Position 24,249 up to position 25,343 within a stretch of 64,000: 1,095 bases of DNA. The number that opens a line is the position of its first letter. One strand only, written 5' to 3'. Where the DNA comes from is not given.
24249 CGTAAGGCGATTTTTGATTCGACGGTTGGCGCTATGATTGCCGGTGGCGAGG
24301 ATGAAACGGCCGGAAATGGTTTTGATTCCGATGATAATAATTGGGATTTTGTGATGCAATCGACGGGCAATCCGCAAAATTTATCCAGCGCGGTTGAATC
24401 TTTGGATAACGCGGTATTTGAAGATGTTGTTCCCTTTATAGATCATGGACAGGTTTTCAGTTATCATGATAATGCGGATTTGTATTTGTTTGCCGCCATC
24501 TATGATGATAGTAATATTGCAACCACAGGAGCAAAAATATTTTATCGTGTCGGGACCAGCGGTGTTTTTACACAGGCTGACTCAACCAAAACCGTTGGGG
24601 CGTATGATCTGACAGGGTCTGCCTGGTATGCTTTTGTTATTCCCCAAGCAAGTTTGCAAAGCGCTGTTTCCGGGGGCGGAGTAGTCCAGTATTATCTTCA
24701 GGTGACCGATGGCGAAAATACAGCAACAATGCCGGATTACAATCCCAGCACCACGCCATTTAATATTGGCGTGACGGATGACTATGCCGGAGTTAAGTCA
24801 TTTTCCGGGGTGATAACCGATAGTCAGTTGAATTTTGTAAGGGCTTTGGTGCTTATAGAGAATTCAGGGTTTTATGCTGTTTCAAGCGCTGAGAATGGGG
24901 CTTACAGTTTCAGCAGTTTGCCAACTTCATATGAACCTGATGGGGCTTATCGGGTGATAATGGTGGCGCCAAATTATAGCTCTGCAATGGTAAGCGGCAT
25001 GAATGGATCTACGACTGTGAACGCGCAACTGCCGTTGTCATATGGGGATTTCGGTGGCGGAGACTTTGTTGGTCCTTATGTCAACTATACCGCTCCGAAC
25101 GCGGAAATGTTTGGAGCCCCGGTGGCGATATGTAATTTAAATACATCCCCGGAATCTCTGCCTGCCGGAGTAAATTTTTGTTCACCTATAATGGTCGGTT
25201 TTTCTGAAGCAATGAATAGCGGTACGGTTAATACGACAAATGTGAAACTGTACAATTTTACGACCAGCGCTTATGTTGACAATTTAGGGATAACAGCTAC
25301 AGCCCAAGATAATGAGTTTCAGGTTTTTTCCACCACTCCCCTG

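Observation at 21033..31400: Duplicated surface-protein cassette: two giant LTD proteins sharing a C-terminal domain, each followed by an inverted HExxH gene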

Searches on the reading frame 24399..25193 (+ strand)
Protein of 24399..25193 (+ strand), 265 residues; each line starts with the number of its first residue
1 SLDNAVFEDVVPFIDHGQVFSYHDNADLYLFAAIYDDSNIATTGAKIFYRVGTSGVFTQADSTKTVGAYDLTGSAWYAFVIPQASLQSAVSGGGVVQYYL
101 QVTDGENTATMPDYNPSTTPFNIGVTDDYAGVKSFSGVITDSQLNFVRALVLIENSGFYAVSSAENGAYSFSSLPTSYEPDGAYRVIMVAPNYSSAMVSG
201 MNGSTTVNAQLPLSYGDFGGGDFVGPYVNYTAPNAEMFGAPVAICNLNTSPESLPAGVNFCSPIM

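Call 90: search_protein_families(library=pfam, proteins=[window:24399-25193:+], max_evalue=1)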
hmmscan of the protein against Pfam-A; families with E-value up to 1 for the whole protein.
window:24399-25193:+ (265 aa): 1 family
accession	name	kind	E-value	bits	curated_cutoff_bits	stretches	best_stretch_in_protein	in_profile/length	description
PF13620.12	CarboxypepD_reg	-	0.002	18.8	32.3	1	136-211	3-81/82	Carboxypeptidase regulatory-like domain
